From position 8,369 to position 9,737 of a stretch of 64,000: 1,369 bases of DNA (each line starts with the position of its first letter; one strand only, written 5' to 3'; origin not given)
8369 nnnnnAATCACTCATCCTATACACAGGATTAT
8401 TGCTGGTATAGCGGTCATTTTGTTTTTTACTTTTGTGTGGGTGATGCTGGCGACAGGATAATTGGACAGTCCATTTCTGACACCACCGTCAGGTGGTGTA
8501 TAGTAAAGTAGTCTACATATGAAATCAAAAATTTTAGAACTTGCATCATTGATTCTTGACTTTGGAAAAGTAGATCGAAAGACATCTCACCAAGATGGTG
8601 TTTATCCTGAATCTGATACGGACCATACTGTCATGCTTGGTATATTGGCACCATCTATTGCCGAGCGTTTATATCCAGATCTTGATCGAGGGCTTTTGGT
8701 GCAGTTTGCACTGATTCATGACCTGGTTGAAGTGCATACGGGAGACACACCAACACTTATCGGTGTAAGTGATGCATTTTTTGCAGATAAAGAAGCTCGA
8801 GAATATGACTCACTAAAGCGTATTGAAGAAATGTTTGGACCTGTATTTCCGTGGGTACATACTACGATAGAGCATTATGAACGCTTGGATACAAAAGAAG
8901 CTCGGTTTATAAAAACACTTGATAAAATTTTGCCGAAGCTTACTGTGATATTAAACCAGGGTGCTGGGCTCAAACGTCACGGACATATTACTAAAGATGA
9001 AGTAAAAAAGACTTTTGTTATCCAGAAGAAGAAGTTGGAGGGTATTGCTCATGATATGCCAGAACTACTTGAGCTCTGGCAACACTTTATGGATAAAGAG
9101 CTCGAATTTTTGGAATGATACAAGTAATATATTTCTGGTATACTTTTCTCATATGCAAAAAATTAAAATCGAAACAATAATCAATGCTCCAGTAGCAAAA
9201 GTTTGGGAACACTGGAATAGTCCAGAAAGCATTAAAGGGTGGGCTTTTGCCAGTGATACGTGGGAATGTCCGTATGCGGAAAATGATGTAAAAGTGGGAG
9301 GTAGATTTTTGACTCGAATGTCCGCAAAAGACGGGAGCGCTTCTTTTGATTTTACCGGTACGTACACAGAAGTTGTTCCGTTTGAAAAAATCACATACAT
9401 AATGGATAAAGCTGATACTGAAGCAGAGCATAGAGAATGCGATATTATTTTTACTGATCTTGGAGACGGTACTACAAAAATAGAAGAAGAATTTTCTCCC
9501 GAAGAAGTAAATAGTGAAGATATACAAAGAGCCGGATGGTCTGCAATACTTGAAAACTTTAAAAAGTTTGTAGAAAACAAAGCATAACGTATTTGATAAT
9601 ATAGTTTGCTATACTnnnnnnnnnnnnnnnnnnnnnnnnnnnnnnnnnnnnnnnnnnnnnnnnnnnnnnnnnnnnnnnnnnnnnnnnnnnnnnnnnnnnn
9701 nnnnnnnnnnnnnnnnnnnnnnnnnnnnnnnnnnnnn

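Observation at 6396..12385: Six-kb same-strand island of nucleotide-hydrolysing enzymes, including three recently duplicated NUDIX paralogs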

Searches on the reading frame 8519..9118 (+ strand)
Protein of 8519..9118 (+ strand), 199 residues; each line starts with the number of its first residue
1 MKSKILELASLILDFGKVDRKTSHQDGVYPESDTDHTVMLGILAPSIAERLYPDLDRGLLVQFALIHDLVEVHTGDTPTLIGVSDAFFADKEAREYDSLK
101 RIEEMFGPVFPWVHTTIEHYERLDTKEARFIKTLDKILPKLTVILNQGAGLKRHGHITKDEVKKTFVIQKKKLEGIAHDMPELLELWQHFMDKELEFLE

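Call 4: search_protein_families(library=pfam, proteins=[window:8519-9118:+], max_evalue=0.01)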
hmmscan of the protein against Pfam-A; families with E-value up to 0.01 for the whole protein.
window:8519-9118:+ (199 aa): 3 families
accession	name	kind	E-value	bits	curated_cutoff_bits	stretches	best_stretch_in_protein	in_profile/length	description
PF13023.12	HD_3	-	9.5e-21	74.8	22.5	1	18-165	7-152/165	HD domain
PF01966.28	HD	-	8.7e-07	29.7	22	1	35-137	3-113/116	HD domain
PF12917.13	YfbR-like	-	3.9e-05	23.8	25.9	1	29-137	22-135/182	5'-deoxynucleotidase YfbR-like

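Call 19: search_protein_families(library=ncbifam, proteins=[window:8519-9118:+], max_evalue=0.001)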
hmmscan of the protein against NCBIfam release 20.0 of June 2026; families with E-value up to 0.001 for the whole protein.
window:8519-9118:+ (199 aa): 0 families

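Call 20: search_protein_families(library=phrogs, proteins=[window:8519-9118:+], max_evalue=0.001)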
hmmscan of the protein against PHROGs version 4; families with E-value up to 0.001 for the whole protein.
window:8519-9118:+ (199 aa): 1 family
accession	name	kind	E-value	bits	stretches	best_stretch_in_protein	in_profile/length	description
phrog_7076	-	DNA, RNA and nucleotide metabolism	0.00037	21.3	0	26-82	22-85/188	dATP triphosphohydrolase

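Call 21: search_protein_families(library=padloc, proteins=[window:8519-9118:+], max_evalue=0.001)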
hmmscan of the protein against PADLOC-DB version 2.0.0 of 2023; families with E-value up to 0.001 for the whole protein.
window:8519-9118:+ (199 aa): 0 families

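Call 23: search_solved_structures(query=window:8519-9118:+, max_evalue=0.001)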
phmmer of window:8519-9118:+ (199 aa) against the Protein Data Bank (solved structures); distinct sequences matched with E-value up to 0.001: 6.
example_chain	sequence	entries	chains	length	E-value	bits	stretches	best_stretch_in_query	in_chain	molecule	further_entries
3kh1_A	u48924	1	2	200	1.3e-10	44.7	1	18-165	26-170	Predicted metal-dependent phosphohydrolase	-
4dmb_A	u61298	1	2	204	3.9e-06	30.1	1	24-137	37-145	HD domain-containing protein 2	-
4l1j_A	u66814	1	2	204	3e-05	27.2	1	24-135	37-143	HD domain-containing protein 2 | HD domain-containing protein 2 (Phosphorylate)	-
4l7e_A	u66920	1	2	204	5.2e-05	26.4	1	24-137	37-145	HD domain-containing protein 2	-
4l7w_A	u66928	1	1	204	9.9e-05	25.5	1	24-137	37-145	HD domain-containing protein 2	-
5yox_A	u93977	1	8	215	0.00088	22.4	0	12-137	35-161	HD domain-containing protein YGL101W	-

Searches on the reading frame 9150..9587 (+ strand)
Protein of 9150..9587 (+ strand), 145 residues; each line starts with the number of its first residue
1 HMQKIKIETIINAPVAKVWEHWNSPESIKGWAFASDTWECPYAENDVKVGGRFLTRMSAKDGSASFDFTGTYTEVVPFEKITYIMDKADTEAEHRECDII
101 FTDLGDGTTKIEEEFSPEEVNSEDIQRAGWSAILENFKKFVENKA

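Call 4: search_protein_families(library=pfam, proteins=[window:9150-9587:+], max_evalue=0.01)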
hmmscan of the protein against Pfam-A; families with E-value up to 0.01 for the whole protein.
window:9150-9587:+ (145 aa): 3 families
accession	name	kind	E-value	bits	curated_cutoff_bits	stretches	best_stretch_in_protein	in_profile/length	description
PF08327.17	AHSA1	-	1.7e-20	74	22.1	1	12-142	1-125/125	Activator of Hsp90 ATPase homolog 1-like protein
PF10604.15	Polyketide_cyc2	-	2.4e-06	28.3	27.4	1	2-117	1-110/142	Polyketide cyclase / dehydrase and lipid transport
PF17346.7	DUF5376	-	0.0045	17.6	25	0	26-89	54-114/136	Family of unknown function (DUF5376)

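Call 19: search_protein_families(library=ncbifam, proteins=[window:9150-9587:+], max_evalue=0.001)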
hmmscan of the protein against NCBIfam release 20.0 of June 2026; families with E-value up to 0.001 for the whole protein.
window:9150-9587:+ (145 aa): 0 families

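Call 20: search_protein_families(library=phrogs, proteins=[window:9150-9587:+], max_evalue=0.001)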
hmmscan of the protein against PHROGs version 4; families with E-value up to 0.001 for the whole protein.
window:9150-9587:+ (145 aa): 0 families

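Call 21: search_protein_families(library=padloc, proteins=[window:9150-9587:+], max_evalue=0.001)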
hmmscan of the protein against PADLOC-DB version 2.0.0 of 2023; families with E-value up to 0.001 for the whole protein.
window:9150-9587:+ (145 aa): 0 families
